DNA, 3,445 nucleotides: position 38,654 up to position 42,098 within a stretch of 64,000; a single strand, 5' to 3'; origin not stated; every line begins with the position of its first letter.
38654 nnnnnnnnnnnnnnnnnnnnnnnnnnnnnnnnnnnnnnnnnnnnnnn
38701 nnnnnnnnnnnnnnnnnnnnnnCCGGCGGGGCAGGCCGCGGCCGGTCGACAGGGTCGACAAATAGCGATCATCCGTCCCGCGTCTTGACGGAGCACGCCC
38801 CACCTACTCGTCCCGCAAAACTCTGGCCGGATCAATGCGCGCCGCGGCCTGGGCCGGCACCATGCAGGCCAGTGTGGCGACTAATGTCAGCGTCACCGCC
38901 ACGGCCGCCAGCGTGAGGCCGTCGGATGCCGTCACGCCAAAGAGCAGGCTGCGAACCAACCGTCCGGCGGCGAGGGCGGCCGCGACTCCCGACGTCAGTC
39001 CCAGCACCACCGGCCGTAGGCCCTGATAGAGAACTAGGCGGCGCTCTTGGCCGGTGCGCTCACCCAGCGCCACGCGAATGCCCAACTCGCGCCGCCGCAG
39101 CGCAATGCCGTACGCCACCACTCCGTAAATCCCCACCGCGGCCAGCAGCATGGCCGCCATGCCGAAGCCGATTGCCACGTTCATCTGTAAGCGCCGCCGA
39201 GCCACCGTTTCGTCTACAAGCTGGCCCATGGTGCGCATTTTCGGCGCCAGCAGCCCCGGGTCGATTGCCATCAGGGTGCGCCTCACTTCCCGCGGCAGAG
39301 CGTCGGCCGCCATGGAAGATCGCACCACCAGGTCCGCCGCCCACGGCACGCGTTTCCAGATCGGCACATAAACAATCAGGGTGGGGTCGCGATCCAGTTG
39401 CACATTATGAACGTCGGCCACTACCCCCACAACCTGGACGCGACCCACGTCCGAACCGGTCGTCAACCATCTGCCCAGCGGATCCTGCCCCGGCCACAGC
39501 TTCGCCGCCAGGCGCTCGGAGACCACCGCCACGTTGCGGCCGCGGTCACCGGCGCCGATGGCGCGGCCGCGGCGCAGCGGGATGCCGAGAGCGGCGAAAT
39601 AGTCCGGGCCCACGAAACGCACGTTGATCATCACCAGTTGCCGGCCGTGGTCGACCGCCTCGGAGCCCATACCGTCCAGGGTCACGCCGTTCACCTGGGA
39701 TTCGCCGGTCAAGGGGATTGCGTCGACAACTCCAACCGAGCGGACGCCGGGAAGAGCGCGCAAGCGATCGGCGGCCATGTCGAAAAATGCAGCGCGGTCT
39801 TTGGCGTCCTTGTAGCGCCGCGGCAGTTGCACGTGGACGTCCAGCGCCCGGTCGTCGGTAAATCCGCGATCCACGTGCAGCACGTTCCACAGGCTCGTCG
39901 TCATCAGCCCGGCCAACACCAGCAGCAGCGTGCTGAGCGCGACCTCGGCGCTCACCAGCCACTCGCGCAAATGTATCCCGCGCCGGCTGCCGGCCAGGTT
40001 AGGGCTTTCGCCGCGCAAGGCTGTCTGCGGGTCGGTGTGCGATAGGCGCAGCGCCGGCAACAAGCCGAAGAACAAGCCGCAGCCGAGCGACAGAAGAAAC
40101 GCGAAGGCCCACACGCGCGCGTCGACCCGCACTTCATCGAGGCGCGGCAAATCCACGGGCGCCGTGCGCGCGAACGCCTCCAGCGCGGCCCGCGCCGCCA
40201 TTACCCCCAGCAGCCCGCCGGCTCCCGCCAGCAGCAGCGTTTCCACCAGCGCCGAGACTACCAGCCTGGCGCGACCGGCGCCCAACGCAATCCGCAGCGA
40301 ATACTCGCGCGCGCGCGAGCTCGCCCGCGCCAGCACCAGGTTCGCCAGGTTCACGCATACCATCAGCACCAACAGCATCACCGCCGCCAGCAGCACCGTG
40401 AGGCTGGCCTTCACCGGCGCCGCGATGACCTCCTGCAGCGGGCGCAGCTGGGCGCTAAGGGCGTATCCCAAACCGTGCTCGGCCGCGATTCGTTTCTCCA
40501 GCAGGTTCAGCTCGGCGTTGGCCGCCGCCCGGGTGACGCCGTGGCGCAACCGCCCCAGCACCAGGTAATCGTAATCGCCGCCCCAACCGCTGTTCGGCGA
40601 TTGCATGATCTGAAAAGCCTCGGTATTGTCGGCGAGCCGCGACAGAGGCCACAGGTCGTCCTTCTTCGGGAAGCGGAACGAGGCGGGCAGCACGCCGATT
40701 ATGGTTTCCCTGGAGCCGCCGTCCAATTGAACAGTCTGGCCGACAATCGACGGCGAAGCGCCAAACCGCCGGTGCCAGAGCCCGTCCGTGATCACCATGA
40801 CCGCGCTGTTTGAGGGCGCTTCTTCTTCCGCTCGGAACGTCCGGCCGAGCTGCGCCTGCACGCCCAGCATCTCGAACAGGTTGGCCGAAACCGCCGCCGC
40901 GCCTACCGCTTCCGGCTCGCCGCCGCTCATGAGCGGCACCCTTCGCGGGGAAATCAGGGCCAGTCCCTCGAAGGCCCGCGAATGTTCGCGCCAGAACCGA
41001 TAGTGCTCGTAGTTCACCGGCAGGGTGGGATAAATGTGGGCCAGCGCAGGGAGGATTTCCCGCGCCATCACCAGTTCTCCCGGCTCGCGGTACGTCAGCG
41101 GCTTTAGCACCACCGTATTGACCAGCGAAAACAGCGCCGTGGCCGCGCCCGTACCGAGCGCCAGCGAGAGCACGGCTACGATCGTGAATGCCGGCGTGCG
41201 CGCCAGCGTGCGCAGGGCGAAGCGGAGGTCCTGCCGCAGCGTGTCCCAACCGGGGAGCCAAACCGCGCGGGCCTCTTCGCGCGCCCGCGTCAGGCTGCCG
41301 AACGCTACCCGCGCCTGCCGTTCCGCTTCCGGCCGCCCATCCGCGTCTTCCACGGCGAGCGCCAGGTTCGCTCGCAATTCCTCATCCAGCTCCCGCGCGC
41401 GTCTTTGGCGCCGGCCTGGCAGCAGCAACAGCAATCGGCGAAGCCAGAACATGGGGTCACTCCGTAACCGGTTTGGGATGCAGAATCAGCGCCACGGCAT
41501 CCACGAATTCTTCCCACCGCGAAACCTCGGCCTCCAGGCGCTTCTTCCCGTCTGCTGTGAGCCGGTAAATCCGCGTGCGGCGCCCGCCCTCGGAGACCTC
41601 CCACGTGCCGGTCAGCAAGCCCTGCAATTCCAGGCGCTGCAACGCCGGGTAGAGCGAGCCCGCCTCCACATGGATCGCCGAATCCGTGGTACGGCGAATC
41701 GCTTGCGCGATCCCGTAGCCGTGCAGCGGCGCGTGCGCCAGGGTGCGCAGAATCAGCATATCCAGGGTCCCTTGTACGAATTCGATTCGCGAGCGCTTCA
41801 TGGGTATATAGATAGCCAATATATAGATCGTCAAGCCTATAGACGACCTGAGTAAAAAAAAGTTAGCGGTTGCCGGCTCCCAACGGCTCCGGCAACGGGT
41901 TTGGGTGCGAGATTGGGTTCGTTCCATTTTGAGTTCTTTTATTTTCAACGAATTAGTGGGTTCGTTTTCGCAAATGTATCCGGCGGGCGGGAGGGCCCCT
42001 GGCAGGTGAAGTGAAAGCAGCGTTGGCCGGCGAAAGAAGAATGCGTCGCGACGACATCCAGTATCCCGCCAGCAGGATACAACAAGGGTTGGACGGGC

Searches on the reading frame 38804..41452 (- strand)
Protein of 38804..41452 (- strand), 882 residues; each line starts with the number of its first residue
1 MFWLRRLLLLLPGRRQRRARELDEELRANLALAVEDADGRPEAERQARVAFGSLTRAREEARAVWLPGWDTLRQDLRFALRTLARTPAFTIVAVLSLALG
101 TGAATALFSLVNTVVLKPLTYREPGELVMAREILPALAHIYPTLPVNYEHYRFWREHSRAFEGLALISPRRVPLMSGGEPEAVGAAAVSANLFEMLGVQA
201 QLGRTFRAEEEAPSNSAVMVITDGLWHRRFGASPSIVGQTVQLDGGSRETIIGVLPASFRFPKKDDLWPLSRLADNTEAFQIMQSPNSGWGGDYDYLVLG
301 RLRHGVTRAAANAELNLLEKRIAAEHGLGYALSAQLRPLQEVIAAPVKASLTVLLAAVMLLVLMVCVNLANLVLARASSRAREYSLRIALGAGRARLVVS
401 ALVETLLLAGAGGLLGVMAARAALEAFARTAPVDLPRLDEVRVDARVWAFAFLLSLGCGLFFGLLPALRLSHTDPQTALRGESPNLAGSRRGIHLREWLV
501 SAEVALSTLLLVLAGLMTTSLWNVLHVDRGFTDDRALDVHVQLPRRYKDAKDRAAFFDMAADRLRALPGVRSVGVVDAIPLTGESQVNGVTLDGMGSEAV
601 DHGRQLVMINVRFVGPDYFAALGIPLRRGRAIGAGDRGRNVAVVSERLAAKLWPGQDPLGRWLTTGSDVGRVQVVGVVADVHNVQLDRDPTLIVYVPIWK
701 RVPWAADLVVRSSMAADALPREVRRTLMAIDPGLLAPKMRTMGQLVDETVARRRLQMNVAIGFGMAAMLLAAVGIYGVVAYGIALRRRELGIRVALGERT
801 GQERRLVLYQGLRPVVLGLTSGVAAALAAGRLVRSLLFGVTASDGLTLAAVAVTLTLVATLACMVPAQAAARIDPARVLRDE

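Call 58: search_protein_families(library=pfam, proteins=[window:38804-41452:-], max_evalue=0.00001)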
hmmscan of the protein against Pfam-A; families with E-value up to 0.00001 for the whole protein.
window:38804-41452:- (882 aa): 2 families
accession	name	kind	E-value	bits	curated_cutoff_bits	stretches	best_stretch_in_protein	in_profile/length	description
PF12704.14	MacB_PCD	-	2.7e-30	106.7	27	2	90-316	1-205/207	MacB-like periplasmic core domain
PF02687.27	FtsX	-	5.5e-18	65.6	25.5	2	358-475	4-120/120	FtsX-like permease C-terminal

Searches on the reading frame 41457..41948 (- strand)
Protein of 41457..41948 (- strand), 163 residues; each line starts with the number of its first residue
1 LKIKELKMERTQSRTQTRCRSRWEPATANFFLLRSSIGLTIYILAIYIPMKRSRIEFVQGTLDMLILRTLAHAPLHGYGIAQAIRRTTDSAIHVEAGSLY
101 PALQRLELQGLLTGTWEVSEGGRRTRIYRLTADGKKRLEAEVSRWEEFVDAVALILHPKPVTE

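Call 58: search_protein_families(library=pfam, proteins=[window:41457-41948:-], max_evalue=0.00001)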
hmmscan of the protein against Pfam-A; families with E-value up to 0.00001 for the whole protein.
window:41457-41948:- (163 aa): 1 family
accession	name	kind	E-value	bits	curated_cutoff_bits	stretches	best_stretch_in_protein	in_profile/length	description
PF03551.20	PadR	-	1.4e-21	76.7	27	1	66-139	1-74/75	Transcriptional regulator PadR-like family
